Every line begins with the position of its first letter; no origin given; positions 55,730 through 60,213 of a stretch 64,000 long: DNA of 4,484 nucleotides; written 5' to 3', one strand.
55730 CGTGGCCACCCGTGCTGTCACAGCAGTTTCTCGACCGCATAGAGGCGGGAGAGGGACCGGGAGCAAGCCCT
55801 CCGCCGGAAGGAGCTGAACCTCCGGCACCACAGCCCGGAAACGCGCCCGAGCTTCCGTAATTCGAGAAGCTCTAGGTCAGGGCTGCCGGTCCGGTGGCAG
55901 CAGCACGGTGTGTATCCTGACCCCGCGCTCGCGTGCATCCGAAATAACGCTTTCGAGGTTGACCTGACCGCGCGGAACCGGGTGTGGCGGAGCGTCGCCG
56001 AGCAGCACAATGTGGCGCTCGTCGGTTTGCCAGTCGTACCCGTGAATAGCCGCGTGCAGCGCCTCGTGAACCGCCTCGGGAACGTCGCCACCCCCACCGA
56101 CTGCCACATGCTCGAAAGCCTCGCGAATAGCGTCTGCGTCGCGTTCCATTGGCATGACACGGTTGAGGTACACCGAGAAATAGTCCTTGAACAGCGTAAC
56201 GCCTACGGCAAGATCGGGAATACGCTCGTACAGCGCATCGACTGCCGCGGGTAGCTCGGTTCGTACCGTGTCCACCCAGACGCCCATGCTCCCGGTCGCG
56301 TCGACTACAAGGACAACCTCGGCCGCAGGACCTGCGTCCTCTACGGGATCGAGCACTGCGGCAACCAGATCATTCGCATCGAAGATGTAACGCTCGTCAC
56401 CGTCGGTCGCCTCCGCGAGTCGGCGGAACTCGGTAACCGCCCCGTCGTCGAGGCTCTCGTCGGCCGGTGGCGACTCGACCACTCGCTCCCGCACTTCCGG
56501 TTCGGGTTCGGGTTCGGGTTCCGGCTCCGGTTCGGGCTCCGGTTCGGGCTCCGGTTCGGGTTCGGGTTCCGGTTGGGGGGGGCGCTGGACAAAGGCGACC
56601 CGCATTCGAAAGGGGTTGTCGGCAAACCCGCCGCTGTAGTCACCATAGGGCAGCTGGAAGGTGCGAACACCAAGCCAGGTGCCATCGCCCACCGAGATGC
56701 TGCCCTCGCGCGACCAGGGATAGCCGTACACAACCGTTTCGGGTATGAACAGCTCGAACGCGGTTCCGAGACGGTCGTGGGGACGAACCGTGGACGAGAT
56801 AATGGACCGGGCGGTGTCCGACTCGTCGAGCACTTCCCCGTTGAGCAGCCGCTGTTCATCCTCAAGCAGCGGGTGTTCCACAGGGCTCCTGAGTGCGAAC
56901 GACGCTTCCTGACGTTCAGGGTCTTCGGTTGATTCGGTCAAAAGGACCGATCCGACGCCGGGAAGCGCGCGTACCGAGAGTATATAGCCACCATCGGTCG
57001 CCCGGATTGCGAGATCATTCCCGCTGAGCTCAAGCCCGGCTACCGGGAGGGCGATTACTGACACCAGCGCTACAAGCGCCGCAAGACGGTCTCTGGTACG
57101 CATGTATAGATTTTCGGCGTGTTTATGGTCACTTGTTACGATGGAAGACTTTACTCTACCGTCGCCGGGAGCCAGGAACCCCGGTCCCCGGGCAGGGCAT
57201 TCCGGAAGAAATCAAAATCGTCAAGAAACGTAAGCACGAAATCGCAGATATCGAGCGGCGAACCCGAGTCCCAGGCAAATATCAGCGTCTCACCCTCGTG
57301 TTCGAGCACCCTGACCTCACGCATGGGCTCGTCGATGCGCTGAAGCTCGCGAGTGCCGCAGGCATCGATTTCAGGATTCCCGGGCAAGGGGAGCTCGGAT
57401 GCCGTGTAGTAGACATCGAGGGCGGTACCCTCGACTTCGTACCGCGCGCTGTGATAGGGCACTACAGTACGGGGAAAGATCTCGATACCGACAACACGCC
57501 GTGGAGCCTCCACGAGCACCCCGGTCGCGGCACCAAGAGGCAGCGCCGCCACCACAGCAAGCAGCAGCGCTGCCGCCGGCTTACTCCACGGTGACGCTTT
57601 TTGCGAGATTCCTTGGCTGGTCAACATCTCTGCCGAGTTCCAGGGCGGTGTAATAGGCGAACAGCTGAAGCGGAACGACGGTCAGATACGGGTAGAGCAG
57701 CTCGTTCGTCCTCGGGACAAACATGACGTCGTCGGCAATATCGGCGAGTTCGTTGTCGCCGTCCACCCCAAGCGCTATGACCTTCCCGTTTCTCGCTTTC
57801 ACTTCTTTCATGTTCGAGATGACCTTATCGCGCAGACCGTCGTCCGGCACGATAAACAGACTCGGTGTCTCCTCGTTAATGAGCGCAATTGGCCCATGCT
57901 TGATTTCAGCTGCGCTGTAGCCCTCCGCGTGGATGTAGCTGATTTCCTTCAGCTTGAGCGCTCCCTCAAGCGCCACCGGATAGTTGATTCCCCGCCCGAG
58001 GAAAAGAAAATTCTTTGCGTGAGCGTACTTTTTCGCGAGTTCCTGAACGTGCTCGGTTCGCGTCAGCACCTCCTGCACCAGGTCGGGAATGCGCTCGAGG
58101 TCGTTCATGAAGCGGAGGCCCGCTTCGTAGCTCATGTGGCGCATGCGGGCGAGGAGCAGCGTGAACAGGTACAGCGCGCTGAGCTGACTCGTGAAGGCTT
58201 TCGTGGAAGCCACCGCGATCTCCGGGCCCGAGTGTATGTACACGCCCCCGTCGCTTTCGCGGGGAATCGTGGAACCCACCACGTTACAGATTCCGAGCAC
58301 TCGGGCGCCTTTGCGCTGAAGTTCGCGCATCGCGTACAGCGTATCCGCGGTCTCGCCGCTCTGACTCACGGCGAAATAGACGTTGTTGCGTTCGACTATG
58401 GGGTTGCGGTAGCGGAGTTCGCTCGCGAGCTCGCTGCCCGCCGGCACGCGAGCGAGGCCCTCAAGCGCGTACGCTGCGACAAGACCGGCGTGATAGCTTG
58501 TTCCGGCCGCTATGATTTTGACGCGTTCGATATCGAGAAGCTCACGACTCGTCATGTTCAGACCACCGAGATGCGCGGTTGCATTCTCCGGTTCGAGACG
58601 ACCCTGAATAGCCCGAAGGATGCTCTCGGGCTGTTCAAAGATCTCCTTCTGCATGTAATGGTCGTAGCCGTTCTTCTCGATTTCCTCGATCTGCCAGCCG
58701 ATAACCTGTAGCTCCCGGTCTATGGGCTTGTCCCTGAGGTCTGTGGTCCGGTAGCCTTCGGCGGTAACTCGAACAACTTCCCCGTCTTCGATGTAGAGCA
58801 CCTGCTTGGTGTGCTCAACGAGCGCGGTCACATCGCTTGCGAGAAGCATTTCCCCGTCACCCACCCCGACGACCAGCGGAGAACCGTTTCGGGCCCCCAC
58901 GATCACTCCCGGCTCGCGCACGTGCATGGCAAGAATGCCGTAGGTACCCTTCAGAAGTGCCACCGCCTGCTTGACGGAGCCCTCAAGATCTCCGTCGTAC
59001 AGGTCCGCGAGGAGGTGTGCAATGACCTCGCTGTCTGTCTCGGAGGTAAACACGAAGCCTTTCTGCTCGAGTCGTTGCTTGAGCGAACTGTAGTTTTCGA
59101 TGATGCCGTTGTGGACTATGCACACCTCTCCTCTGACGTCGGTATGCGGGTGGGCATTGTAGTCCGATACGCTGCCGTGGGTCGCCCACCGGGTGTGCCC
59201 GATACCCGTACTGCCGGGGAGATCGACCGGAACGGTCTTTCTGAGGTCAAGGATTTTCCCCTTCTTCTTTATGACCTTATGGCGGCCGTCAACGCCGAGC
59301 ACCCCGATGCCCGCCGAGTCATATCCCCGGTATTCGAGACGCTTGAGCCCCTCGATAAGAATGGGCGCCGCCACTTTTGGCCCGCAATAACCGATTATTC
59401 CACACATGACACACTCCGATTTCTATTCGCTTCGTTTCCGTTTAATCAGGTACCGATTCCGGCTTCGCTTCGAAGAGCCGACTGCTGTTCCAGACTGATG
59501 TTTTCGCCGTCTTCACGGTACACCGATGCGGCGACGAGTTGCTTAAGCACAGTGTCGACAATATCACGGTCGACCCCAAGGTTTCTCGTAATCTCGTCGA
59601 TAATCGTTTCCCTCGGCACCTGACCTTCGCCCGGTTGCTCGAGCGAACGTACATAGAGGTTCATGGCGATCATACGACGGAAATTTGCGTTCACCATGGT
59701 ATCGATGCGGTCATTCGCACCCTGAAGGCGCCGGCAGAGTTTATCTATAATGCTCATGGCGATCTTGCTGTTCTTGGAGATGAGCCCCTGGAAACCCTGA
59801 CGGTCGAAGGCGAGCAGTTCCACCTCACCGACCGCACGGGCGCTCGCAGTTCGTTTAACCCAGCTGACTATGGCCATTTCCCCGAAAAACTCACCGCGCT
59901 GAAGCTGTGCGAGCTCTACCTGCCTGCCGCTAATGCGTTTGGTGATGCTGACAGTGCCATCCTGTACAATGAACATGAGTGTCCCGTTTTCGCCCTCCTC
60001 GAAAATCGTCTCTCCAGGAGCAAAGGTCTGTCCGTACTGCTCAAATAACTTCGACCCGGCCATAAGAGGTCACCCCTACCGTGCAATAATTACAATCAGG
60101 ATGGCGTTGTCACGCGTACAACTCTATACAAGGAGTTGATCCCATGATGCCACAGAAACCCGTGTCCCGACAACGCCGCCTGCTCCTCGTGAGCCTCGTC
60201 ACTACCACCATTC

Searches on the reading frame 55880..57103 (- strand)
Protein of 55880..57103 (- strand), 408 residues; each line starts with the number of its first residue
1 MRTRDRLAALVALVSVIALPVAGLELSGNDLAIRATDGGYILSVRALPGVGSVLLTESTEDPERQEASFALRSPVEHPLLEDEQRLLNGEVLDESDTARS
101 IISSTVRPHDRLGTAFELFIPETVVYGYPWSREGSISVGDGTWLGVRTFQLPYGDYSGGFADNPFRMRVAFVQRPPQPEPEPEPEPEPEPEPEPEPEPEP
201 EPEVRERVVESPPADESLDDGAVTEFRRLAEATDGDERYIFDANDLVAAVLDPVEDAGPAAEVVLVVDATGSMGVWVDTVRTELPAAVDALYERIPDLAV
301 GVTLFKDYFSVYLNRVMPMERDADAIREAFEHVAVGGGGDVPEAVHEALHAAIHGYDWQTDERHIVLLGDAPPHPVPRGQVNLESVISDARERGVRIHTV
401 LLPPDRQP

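Call 72: search_protein_families(library=pfam, proteins=[window:55880-57103:-], max_evalue=0.00001)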
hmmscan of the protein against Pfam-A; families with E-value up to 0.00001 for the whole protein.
window:55880-57103:- (408 aa): 1 family
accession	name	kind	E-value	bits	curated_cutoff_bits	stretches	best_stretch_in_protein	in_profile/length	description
PF25106.1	VWA_4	-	4.6e-06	26.7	27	0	263-374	2-107/169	von Willebrand factor A domain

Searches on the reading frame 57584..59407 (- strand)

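Call 73: search_protein_families(library=pfam, proteins=[window:57584-59407:-], max_evalue=0.00001)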
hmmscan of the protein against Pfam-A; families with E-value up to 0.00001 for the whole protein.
window:57584-59407:- (608 aa): 3 families
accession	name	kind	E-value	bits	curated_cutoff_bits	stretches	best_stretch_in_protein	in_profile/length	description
PF01380.27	SIS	-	8.8e-53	178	25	2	290-417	2-130/131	SIS domain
PF13522.11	GATase_6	-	3.8e-18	66.2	27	1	65-192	10-130/130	Glutamine amidotransferase domain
PF13537.11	GATase_7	-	1.5e-14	54.5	25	1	81-197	9-122/123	Glutamine amidotransferase domain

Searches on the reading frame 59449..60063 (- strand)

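Call 73: search_protein_families(library=pfam, proteins=[window:59449-60063:-], max_evalue=0.00001)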
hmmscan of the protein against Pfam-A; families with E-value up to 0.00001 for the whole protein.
window:59449-60063:- (205 aa): 1 family
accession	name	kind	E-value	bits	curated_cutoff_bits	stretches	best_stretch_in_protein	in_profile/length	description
PF00027.35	cNMP_binding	-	1.9e-22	79.4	27.5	1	13-98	3-89/89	Cyclic nucleotide-binding domain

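Call 90: search_protein_families(library=ncbifam, proteins=[window:59449-60063:-], max_evalue=0.001)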
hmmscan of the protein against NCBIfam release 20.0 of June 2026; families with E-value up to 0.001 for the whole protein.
window:59449-60063:- (205 aa): 11 families
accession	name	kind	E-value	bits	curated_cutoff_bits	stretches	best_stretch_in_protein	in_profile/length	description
NF008732.0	PRK11753.1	equivalog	6.6e-16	58.4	266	1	14-189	28-208/214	cAMP-activated global transcriptional regulator CRP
TIGR03896.1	cyc_nuc_ocin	subfamily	2.6e-08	33.6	161.05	1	17-102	169-255/317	bacteriocin-type transport-associated protein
NF010499.0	PRK13918.1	equivalog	5.6e-08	32.5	274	1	13-198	16-198/205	CRP/FNR family transcriptional regulator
NF041163.2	encap_f2b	equivalog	1.2e-07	31.3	400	1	12-108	98-196/450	family 2B encapsulin nanocompartment shell protein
NF006901.0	PRK09392.1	equivalog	1.9e-07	30.7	211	1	10-149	31-170/236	transcriptional activator FtrB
NF058543.1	ActPatMycb56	equivalog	2.8e-07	29.7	460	1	14-106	24-115/317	acetyltransferase Pat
NF052518.1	TransRegLdrP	equivalog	4e-05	23.7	300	1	14-115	4-102/195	transcriptional regulator LdrP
TIGR03697.1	NtcA_cyano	equivalog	5.9e-05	22.9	244.95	1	17-129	1-116/193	global nitrogen regulator NtcA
NF050806.1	TransRegFixKCaul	equivalog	0.00014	21.2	300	1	12-122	26-134/215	transcriptional regulator FixK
NF045989.1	TransRegFnrLRhodb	equivalog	0.0004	19.7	300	1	10-133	37-158/245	transcriptional regulator FnrL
NF050815.1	TransActFtrBCaul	equivalog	0.00052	19.3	300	1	12-118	35-141/251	transcriptional activator FtrB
